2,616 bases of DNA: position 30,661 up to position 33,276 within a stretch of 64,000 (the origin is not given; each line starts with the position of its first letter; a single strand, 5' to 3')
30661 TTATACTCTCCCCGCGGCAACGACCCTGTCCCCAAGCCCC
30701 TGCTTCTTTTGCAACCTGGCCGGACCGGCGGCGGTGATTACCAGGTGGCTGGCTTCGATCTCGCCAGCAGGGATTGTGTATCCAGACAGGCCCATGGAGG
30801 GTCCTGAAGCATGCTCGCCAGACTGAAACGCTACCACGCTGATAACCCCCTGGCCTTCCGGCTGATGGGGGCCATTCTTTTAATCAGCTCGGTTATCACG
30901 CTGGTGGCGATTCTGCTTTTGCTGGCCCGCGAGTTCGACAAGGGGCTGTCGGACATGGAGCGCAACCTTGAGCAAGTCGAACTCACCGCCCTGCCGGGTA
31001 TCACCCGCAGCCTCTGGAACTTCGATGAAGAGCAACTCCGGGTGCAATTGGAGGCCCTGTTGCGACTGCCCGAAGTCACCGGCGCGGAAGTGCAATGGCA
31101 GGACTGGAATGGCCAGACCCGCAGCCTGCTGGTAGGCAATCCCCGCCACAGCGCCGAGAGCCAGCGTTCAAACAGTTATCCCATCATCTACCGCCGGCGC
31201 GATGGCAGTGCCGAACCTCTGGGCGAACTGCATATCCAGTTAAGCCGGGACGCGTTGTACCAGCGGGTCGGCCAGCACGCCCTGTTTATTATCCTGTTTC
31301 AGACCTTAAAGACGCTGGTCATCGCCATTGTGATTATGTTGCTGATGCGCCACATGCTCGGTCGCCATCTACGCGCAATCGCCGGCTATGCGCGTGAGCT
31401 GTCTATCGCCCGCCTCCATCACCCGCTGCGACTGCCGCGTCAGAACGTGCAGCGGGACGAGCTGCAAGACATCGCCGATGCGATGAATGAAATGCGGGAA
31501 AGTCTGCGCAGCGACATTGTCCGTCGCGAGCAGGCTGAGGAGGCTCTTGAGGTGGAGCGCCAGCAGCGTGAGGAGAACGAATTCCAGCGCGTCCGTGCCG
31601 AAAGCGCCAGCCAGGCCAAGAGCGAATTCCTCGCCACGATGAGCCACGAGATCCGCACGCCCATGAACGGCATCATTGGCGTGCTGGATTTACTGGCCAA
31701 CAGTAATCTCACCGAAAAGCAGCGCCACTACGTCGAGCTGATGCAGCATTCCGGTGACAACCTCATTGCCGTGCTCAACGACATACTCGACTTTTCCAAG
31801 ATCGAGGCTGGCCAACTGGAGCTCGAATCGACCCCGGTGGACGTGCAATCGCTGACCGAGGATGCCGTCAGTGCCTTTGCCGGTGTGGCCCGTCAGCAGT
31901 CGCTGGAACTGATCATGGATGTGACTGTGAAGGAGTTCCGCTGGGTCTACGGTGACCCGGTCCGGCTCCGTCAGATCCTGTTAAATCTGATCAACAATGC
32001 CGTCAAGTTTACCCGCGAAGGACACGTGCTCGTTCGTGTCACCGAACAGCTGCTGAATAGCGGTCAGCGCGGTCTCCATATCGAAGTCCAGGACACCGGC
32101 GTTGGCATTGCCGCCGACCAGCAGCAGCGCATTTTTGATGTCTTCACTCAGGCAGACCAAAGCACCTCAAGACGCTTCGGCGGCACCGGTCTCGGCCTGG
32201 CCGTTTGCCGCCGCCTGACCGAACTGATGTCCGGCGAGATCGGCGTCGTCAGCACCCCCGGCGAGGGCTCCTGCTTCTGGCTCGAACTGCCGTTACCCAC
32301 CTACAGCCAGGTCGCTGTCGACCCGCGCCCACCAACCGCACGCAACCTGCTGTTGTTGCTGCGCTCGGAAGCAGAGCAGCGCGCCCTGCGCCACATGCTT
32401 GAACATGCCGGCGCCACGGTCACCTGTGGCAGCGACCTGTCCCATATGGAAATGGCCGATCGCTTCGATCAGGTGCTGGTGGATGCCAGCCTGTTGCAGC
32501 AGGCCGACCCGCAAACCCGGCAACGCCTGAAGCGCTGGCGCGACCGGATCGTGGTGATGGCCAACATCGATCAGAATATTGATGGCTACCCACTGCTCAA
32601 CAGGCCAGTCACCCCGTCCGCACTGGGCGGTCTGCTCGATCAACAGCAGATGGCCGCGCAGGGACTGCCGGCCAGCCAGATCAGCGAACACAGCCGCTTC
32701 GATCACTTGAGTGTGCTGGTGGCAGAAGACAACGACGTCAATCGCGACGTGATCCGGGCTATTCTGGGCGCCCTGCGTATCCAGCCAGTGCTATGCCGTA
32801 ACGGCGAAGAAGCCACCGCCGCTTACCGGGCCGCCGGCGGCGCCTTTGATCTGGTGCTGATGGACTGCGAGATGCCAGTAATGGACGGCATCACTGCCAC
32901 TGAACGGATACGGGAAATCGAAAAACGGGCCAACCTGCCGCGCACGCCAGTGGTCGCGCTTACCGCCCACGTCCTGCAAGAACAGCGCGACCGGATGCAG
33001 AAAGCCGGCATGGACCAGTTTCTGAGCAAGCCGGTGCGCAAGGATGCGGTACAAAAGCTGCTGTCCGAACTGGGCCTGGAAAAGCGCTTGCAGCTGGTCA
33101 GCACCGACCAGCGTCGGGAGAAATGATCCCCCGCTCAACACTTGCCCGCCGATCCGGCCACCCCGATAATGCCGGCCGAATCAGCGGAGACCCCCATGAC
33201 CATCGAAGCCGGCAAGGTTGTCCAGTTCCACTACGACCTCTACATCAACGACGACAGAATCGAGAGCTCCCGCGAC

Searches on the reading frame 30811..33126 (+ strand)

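Call 85: search_protein_families(library=pfam, proteins=[window:30811-33126:+], max_evalue=0.00001)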
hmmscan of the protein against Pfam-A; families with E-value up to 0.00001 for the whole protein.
window:30811-33126:+ (771 aa): 4 families
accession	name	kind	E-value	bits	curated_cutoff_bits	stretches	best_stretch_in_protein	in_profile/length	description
PF02518.31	HATPase_c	-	1.8e-31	109.3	26.4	1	381-496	1-110/111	Histidine kinase-, DNA gyrase B-, and HSP90-like ATPase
PF00512.31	HisKA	-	7.9e-22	77.5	26.9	1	269-334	1-66/66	His Kinase A (phospho-acceptor) domain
PF00072.30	Response_reg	-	1.7e-21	76.9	30.2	1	635-750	1-109/111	Response regulator receiver domain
PF17149.10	CHASE5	-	6e-14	52.3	27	1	42-152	2-107/108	Periplasmic sensor domain found in signal transduction proteins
